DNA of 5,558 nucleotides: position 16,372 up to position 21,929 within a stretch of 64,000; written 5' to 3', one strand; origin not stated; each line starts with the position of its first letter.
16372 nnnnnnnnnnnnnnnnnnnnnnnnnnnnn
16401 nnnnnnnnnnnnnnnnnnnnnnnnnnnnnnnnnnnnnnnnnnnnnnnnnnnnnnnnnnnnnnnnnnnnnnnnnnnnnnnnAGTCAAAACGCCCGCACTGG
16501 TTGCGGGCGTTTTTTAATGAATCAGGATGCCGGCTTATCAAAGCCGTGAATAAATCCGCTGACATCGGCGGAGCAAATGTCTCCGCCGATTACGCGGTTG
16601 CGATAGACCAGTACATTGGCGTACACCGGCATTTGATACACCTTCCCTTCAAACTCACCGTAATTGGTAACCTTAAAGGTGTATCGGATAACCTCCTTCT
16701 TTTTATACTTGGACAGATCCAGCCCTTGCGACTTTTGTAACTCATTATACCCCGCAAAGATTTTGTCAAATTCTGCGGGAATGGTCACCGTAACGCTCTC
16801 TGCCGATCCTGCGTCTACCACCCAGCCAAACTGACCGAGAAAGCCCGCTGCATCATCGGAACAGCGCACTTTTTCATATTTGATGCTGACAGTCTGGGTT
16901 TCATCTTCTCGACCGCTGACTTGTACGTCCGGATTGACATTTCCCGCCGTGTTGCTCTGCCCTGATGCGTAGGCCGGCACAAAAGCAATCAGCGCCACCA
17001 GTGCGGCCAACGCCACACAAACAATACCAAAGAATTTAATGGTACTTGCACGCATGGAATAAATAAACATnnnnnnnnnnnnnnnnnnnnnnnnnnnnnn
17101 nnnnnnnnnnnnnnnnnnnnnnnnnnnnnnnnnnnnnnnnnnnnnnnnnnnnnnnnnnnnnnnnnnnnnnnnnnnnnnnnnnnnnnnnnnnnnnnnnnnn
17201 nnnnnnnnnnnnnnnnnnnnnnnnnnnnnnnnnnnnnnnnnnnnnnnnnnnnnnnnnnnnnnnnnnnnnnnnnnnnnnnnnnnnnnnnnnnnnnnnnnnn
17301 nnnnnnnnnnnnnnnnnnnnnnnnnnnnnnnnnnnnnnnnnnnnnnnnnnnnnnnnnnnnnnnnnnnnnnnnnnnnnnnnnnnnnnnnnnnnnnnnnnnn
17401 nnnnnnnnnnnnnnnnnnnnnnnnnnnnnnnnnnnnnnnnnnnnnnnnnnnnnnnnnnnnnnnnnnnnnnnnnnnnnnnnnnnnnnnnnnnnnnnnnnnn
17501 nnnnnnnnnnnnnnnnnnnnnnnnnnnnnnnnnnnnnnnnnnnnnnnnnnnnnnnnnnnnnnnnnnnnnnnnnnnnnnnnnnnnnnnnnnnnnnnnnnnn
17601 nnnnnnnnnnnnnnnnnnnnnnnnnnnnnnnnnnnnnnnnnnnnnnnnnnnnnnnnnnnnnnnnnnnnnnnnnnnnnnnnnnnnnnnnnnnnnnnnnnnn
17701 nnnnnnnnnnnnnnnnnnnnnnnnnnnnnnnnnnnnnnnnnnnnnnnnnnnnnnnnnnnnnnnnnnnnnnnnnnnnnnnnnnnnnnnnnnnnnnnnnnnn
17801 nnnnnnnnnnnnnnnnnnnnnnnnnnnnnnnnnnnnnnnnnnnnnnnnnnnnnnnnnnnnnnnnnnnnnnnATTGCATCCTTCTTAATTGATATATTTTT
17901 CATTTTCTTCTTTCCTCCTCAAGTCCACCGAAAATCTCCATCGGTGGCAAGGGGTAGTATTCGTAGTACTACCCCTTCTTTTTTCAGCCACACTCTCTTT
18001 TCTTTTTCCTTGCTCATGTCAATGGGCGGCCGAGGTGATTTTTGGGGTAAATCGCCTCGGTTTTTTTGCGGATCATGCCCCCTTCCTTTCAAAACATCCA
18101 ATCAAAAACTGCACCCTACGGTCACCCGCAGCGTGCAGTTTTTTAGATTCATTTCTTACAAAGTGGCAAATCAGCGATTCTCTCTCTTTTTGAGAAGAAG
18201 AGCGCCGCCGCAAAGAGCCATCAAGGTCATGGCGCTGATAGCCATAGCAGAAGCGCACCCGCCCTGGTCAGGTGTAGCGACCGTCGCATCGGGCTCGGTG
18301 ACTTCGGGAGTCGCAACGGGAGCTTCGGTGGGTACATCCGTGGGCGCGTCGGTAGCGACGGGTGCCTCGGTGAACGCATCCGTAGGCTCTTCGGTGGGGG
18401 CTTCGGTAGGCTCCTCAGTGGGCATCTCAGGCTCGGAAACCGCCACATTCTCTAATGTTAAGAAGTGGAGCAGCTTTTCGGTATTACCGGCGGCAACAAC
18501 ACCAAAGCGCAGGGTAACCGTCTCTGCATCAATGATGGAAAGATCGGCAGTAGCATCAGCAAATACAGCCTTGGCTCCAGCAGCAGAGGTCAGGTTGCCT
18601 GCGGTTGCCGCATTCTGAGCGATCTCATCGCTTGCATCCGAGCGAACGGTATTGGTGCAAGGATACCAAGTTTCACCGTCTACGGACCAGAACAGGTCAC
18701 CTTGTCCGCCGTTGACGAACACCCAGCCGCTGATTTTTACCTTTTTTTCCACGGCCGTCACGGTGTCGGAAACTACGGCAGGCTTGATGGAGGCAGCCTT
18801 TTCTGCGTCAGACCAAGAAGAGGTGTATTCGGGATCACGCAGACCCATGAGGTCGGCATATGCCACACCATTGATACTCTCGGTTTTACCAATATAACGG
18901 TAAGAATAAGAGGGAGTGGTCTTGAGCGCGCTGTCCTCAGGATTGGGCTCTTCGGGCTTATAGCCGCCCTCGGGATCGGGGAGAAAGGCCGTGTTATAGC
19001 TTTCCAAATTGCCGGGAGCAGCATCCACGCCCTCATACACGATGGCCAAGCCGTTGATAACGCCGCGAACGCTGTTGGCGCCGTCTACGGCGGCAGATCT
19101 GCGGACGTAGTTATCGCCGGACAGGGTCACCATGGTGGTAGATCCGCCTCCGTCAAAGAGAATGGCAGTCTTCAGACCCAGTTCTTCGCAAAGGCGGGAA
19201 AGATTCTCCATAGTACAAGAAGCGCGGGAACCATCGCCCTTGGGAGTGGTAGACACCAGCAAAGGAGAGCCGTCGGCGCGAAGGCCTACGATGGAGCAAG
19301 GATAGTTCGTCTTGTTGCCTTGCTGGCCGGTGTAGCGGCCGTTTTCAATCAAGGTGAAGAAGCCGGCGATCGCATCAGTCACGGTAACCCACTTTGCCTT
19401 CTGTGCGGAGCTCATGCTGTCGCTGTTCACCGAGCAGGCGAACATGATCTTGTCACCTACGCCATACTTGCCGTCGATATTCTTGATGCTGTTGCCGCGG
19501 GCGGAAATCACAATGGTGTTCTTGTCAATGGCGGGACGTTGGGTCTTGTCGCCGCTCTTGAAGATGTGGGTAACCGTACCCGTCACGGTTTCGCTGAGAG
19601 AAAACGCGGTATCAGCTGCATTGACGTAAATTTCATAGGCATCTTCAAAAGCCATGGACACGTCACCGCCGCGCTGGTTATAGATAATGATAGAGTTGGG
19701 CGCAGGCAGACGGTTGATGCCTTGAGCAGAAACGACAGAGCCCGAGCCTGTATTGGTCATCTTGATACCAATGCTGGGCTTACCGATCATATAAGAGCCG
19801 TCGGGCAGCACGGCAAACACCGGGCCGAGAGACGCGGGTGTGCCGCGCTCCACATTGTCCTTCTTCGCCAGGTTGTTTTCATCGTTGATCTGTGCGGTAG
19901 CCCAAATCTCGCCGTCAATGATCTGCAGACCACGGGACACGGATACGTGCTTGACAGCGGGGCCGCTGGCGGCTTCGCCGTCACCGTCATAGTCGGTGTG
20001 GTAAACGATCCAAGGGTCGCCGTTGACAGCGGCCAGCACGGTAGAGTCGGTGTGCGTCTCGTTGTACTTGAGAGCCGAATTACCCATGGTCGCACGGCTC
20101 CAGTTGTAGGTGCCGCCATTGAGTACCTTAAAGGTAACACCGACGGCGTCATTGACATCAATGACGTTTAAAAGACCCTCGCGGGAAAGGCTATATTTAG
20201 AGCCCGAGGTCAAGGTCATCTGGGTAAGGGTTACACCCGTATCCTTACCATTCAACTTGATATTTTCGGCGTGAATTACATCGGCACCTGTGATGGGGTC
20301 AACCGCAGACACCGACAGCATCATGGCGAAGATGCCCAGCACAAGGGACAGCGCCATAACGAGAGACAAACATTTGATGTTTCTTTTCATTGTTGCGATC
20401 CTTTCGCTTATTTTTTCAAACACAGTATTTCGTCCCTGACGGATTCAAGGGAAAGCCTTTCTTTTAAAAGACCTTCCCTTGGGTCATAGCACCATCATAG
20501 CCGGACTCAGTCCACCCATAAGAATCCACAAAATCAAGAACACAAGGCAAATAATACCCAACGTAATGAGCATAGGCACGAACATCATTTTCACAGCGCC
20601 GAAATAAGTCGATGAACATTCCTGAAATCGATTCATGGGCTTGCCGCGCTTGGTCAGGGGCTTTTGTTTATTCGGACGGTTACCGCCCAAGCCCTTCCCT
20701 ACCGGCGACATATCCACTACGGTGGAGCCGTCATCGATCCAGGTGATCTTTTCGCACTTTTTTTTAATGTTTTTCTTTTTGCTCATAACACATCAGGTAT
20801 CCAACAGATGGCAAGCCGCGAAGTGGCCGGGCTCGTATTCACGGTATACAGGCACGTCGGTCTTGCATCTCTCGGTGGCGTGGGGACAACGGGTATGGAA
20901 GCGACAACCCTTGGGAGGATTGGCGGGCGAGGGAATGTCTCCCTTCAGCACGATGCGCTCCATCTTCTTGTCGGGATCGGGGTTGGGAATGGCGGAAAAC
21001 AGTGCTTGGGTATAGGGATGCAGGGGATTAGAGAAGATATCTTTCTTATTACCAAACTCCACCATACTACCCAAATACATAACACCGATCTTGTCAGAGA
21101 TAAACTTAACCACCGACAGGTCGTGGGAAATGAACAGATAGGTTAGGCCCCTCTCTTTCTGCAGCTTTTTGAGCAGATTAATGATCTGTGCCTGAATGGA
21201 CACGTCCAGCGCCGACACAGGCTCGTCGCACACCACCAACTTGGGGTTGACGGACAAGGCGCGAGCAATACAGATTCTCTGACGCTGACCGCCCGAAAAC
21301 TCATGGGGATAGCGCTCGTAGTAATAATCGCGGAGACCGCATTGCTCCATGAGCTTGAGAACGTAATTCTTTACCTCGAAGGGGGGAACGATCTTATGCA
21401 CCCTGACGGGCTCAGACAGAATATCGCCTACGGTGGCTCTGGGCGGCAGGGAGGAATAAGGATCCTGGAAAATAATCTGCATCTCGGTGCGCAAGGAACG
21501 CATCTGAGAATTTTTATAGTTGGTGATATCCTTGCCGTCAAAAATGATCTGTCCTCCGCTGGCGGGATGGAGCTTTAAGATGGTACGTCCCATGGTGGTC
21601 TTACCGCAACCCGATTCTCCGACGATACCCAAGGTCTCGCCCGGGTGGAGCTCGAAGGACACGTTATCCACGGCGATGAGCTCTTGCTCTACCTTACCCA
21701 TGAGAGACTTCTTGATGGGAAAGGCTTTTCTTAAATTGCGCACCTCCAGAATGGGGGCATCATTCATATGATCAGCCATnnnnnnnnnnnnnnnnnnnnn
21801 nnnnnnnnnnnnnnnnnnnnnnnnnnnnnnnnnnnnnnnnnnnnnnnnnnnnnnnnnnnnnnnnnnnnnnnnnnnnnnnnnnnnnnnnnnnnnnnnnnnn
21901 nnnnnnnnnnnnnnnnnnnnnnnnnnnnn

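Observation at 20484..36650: Giant cell-envelope subtilase and a complete Opp-type peptide importer lie in one same-strand cluster behind one promoter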

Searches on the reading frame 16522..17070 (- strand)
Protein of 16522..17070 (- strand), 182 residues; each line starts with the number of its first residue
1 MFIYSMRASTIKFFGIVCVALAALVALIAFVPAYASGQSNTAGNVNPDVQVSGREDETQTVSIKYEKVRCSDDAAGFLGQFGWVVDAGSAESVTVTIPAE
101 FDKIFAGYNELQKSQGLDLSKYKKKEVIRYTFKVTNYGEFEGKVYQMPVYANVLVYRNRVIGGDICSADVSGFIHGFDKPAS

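Call 57: search_protein_families(library=pfam, proteins=[window:16522-17070:-], max_evalue=0.00001)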
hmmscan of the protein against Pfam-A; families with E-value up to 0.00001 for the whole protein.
window:16522-17070:- (182 aa): 1 family
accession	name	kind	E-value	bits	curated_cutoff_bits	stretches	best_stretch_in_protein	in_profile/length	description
PF16112.10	DUF4830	-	4.6e-29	101.1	23.5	1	77-165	1-84/84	Domain of unknown function (DUF4830)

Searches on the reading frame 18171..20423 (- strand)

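Call 4: search_protein_families(library=pfam, proteins=[window:18171-20423:-], max_evalue=0.01)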
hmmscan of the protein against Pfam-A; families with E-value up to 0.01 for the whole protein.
window:18171-20423:- (750 aa): 2 families
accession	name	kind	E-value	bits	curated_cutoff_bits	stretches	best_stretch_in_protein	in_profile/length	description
PF09992.14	NAGPA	-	5.4e-18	66.2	25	1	289-461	16-168/169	Phosphodiester glycosidase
PF04886.17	PT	-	0.00092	19.2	26.2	1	668-704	2-36/36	PT disordered repeat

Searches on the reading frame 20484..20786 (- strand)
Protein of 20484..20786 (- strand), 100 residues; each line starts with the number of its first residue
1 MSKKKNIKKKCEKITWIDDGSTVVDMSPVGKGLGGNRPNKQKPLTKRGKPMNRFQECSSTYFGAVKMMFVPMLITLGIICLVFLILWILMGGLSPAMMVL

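Call 4: search_protein_families(library=pfam, proteins=[window:20484-20786:-], max_evalue=0.01)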
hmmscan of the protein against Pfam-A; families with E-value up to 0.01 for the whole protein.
window:20484-20786:- (100 aa): 0 families

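Call 12: search_protein_families(library=pfam, proteins=[window:20484-20786:-], max_evalue=10)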
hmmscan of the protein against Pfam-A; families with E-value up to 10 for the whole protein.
window:20484-20786:- (100 aa): 1 family
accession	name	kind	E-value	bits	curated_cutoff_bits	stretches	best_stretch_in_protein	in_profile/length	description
PF17523.7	MPS-4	-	0.092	13.3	25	1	58-88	38-64/78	MinK-related peptide, potassium channel accessory sub-unit protein 4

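Call 32: search_protein_families(library=ncbifam, proteins=[window:20484-20786:-], max_evalue=0.001)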
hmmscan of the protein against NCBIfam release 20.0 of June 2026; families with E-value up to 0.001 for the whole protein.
window:20484-20786:- (100 aa): 0 families

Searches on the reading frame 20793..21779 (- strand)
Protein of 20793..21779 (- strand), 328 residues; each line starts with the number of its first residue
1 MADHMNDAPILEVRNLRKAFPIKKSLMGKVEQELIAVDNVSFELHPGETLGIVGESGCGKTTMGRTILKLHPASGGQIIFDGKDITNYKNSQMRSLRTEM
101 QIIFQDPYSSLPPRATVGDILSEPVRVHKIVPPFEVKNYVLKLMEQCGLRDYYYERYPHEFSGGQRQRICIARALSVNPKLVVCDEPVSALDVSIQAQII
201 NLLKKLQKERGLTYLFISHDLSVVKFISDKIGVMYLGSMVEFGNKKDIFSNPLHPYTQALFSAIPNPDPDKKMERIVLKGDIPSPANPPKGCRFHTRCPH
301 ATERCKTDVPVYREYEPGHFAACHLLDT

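Call 4: search_protein_families(library=pfam, proteins=[window:20793-21779:-], max_evalue=0.01)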
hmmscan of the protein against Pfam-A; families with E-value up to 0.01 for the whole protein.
window:20793-21779:- (328 aa): 5 families
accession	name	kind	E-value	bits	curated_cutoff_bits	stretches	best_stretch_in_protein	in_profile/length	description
PF00005.33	ABC_tran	-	8.1e-33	114.4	25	1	38-188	2-136/137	ABC transporter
PF08352.17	oligo_HPY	-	9.4e-23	80.8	27.1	1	240-305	1-65/65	Oligopeptide/dipeptide transporter, C-terminal region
PF13304.12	AAA_21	-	8.8e-06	26.4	27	1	150-224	227-303/304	AAA domain, putative AbiEii toxin, Type IV TA system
PF13401.12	AAA_22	-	0.0018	19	27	1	52-107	10-61/130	AAA domain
PF02463.25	SMC_N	-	0.0025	17.7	40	0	43-234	21-212/220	RecF/RecN/SMC N terminal domain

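Call 32: search_protein_families(library=ncbifam, proteins=[window:20793-21779:-], max_evalue=0.001)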
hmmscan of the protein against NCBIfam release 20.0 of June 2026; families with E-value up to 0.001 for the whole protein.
window:20793-21779:- (328 aa): 188 families (the best 25 are shown)
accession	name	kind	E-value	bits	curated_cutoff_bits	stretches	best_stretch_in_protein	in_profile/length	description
NF008453.0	PRK11308.1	subfamily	6.3e-124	413.5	408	1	4-327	6-327/334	dipeptide ABC transporter ATP-binding protein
NF011659.0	PRK15079.1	equivalog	3.9e-121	403.8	540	1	7-324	8-329/334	murein tripeptide/oligopeptide ABC transporter ATP binding protein OppF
NF043071.1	DppF_dipep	equivalog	9.7e-108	360.5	660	1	5-325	8-326/331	dipeptide ABC transporter ATP-binding subunit DppF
NF007613.0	PRK10261.1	equivalog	3.5e-107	359.3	1077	1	6-285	309-589/623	glutathione ABC transporter ATP-binding protein GsiA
NF043078.1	MMSYN1_0168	equivalog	2.3e-89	300.8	800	3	135-278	467-611/649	oligopeptide ABC transporter ATP-binding protein OppF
NF011713.0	PRK15134.1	equivalog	7.2e-82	275.7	834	1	6-261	271-526/529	microcin C ABC transporter ATP-binding protein YejF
NF007010.1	PRK09473.1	subfamily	5.3e-74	248.8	575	1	11-324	2-312/318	oligopeptide ABC transporter ATP-binding protein OppD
TIGR02769.1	nickel_nikE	equivalog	6.3e-72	242.2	332.55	1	10-273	2-262/265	nickel import ATP-binding protein NikE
NF008246.0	PRK11022.1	equivalog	4.4e-70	236.3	541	1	28-325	14-316/326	dipeptide ABC transporter ATP-binding protein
NF043079.1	MMSYN1_0167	equivalog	3.9e-69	233.9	740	2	90-327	297-536/561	oligopeptide ABC transporter ATP-binding protein OppD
NF007739.0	PRK10419.1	subfamily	1.1e-64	218.6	354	1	10-272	3-262/268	nickel ABC transporter ATP-binding protein NikE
NF011692.0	PRK15112.1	equivalog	1.1e-57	195.7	452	1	10-262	5-252/269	putrescine export ABC transporter ATP-binding protein SapF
NF047576.1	opine_ATP_CntF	equivalog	2.5e-55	187.6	385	1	32-263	15-252/264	staphylopine uptake ABC transporter ATP-binding protein CntF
NF047578.1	opine_ATP_CntD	equivalog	3.8e-55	187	380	1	32-263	15-252/266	staphylopine uptake ABC transporter ATP-binding protein CntD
TIGR02770.1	nickel_nikD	equivalog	9.1e-52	175.7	318.7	1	37-263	2-228/230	nickel import ATP-binding protein NikD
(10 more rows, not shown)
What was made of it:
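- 20793..21779 (-): OppF-type ATPase, 328 aa. Passes the PRK11308 subfamily cut-off, 413.5 against 408 (call 32).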
